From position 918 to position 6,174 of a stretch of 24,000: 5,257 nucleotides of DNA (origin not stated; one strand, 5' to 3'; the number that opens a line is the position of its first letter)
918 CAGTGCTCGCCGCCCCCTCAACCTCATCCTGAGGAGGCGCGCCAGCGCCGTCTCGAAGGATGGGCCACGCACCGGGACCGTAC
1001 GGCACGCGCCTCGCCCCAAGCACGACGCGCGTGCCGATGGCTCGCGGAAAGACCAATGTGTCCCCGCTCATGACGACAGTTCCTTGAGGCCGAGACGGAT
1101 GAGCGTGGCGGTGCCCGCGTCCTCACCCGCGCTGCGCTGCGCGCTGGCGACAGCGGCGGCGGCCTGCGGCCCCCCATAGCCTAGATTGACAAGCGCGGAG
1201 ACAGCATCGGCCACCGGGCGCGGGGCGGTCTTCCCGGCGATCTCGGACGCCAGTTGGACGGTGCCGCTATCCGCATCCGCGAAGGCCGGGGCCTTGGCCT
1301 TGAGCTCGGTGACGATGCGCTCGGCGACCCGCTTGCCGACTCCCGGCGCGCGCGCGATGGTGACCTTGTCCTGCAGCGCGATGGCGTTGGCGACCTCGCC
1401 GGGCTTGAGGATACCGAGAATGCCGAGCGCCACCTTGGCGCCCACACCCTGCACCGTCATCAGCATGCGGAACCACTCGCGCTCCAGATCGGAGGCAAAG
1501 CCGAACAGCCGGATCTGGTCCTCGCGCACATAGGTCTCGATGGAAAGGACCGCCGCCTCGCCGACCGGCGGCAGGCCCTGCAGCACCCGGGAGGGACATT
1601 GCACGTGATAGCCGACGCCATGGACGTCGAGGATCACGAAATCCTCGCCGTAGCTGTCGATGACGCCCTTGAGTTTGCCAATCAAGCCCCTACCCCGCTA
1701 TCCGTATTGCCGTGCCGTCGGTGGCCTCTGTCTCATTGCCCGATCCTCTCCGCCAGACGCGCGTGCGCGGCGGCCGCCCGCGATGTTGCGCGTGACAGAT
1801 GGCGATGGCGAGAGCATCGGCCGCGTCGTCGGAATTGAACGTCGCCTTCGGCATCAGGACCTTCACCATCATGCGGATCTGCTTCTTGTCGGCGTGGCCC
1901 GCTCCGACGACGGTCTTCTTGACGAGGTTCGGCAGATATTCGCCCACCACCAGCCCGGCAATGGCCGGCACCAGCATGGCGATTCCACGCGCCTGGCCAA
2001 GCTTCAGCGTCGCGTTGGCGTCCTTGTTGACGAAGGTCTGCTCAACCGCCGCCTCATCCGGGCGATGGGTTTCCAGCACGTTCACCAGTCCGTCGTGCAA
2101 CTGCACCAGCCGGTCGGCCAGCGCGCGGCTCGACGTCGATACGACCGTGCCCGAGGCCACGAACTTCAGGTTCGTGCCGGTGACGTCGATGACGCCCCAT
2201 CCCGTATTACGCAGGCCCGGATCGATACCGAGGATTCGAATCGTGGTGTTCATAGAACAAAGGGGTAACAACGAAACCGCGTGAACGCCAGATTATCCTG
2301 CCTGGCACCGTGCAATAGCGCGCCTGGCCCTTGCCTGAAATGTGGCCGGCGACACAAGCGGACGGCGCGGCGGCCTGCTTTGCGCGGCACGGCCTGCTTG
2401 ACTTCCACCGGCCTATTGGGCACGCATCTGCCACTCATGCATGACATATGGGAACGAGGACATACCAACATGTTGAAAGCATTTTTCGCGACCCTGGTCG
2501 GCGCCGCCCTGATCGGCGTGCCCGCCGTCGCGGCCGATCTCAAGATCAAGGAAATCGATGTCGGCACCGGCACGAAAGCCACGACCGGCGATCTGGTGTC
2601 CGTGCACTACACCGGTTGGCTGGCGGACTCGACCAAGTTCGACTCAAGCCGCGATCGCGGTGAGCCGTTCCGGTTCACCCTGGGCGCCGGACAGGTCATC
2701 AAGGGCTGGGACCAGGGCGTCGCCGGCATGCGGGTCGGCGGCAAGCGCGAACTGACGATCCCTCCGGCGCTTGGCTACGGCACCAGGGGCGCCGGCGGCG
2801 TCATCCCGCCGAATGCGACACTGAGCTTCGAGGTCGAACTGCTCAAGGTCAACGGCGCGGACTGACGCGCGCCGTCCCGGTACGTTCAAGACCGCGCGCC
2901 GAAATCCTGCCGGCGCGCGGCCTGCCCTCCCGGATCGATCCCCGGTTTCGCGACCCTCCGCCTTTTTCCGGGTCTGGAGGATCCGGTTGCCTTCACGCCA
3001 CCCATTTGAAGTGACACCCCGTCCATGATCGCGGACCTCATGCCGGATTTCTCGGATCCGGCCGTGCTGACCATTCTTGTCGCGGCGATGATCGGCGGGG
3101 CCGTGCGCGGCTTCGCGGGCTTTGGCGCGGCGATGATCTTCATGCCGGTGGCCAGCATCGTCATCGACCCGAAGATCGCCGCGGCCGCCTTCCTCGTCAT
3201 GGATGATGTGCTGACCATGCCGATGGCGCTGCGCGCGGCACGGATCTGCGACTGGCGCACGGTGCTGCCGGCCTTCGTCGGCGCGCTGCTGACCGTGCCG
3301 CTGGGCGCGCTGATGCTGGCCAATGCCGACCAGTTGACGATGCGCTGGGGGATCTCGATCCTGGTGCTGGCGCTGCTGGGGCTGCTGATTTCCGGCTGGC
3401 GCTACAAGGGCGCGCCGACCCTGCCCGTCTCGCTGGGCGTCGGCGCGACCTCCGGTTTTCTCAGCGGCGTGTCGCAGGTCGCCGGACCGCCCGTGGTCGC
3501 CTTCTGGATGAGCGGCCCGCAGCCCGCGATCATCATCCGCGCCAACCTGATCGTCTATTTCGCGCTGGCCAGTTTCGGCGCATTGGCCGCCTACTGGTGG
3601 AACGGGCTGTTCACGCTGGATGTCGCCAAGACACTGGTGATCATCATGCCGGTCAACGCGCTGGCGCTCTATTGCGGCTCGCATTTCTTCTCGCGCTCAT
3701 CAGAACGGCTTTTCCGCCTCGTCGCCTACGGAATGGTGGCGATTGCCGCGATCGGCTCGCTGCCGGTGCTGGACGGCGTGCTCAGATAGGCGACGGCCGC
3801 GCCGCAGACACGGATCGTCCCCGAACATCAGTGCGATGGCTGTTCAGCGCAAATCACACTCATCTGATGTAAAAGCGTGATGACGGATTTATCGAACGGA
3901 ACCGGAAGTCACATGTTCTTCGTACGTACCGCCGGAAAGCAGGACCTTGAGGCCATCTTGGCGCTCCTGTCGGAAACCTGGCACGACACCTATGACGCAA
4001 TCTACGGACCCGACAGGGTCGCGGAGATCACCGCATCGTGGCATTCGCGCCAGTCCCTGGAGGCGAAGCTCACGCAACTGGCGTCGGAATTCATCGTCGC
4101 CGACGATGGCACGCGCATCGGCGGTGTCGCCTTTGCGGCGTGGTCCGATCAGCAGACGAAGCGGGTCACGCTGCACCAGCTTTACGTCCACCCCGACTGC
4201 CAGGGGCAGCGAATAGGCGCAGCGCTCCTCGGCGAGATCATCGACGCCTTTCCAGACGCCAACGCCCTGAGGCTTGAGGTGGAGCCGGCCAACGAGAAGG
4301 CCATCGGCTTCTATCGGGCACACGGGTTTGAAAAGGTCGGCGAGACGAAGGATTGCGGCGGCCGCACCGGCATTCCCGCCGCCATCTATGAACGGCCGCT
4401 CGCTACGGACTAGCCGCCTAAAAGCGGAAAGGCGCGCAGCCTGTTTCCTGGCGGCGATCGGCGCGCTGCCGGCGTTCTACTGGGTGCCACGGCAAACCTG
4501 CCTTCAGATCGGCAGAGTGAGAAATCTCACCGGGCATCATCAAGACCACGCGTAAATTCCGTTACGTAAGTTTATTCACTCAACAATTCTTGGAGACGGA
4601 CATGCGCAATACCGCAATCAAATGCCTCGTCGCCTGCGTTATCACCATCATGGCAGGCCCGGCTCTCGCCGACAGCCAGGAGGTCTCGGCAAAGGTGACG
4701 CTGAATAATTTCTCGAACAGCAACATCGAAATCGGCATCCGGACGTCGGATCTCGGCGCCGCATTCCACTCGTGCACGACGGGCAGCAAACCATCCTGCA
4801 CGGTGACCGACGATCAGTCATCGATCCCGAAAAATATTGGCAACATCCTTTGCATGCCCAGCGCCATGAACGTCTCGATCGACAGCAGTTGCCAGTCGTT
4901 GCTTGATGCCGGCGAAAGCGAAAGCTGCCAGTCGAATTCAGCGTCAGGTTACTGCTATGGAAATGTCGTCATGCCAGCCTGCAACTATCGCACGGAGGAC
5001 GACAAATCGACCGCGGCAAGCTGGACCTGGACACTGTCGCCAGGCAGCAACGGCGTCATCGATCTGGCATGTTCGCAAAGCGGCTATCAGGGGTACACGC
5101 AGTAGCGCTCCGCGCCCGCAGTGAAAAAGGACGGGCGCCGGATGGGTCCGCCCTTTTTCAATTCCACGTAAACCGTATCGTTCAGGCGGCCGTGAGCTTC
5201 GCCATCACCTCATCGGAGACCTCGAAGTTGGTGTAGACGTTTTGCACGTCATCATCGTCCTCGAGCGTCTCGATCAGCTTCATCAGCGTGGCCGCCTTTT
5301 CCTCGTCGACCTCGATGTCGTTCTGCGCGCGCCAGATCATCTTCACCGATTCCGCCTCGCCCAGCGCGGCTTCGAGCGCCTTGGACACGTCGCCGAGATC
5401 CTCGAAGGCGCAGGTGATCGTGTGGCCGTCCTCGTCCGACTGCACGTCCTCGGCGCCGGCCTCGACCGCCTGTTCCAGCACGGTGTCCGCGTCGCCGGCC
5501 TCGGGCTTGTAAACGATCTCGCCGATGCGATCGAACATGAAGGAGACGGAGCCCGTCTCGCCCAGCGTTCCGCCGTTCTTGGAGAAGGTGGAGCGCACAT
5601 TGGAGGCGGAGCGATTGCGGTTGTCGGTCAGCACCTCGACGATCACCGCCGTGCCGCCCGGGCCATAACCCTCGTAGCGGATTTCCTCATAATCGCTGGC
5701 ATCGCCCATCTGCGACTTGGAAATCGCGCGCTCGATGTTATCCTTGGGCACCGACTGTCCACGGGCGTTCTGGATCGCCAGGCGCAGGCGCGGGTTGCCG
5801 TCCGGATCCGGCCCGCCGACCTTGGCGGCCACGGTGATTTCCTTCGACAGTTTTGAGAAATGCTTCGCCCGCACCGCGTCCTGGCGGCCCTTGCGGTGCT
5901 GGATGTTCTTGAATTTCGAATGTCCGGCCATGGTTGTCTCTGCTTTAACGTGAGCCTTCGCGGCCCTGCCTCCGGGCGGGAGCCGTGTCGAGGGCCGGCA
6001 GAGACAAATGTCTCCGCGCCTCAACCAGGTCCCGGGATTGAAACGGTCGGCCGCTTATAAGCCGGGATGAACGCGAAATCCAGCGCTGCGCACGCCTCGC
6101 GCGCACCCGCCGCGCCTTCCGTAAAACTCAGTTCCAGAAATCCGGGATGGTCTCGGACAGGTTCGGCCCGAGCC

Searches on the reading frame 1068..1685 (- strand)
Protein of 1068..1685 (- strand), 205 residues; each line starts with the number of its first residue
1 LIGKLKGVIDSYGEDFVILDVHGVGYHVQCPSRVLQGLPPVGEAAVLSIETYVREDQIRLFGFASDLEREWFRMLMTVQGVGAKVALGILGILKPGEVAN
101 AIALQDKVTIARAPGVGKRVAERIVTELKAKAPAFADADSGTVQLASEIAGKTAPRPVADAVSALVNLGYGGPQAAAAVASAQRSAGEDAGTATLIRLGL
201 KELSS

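Call 66: search_protein_families(library=pfam, proteins=[window:1068-1685:-], max_evalue=0.001)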
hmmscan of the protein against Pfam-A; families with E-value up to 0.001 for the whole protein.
window:1068-1685:- (205 aa): 3 families
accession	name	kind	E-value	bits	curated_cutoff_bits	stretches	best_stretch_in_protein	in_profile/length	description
PF01330.27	RuvA_N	-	1.5e-19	70.2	23.6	1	1-62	1-61/61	RuvA N terminal domain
PF14520.12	HHH_5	-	2.5e-11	44.3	27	1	72-129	1-56/57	Helix-hairpin-helix domain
PF07499.19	RuvA_C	-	3e-11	44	24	1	158-204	3-47/47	RuvA, C-terminal domain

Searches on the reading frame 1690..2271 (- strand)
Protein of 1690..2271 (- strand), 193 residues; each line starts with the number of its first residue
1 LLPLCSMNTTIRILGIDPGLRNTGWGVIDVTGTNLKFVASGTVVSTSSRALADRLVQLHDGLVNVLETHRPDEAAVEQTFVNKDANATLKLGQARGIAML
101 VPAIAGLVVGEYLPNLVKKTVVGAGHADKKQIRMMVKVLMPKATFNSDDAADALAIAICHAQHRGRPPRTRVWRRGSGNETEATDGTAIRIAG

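Call 66: search_protein_families(library=pfam, proteins=[window:1690-2271:-], max_evalue=0.001)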
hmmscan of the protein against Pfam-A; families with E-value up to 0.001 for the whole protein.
window:1690-2271:- (193 aa): 1 family
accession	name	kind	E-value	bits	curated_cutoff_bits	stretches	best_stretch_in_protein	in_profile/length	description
PF02075.23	RuvC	-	2.5e-43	148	22.2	1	13-160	1-148/148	Crossover junction endodeoxyribonuclease RuvC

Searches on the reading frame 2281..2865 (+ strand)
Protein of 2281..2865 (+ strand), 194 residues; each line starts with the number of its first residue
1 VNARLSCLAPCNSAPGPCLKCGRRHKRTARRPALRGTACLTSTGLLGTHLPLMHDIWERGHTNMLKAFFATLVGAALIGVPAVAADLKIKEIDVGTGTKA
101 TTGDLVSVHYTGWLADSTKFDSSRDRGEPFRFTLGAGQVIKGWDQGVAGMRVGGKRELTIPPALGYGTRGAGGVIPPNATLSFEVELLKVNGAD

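Call 66: search_protein_families(library=pfam, proteins=[window:2281-2865:+], max_evalue=0.001)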
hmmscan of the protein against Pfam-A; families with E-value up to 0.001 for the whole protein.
window:2281-2865:+ (194 aa): 1 family
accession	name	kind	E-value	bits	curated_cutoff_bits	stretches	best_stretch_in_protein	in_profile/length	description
PF00254.34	FKBP_C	-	5.7e-39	132.8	21.1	1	98-188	3-94/94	FKBP-type peptidyl-prolyl cis-trans isomerase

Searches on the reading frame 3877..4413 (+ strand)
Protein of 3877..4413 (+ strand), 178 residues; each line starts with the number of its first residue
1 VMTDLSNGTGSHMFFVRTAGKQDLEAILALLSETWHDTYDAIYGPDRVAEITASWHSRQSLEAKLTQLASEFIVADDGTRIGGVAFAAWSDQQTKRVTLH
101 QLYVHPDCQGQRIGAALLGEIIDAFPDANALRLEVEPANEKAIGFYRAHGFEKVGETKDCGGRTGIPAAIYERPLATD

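Call 66: search_protein_families(library=pfam, proteins=[window:3877-4413:+], max_evalue=0.001)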
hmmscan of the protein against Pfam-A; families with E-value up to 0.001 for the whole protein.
window:3877-4413:+ (178 aa): 6 families
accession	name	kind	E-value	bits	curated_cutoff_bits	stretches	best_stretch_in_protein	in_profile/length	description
PF00583.31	Acetyltransf_1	-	6e-17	62.4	20.7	1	67-151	31-116/116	Acetyltransferase (GNAT) family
PF13673.13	Acetyltransf_10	-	1.2e-14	54.8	23.6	1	43-162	5-118/128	Acetyltransferase (GNAT) domain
PF13508.13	Acetyltransf_7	-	1.5e-14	54.6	27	1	71-153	4-84/84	Acetyltransferase (GNAT) domain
PF13420.13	Acetyltransf_4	-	7.6e-08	33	24.3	1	17-162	2-145/155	Acetyltransferase (GNAT) domain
PF14542.12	Acetyltransf_CG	-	0.00058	20.4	30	1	82-125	10-53/80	GCN5-related N-acetyl-transferase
PF13302.13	Acetyltransf_3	-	0.00084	20.5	25.4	1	17-152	5-138/138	Acetyltransferase (GNAT) domain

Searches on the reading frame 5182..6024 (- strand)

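Call 66: search_protein_families(library=pfam, proteins=[window:5182-6024:-], max_evalue=0.001)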
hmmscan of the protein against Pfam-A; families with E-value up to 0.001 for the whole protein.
window:5182-6024:- (280 aa): 2 families
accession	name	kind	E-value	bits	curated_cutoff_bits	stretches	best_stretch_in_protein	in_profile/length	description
PF01709.26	Transcrip_reg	-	9.4e-63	211.1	27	1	112-267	1-160/160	TACO1/YebC second and third domain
PF20772.2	TACO1_YebC_N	-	4.2e-32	110.9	36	1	36-105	1-71/73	TACO1/YebC protein N-terminal domain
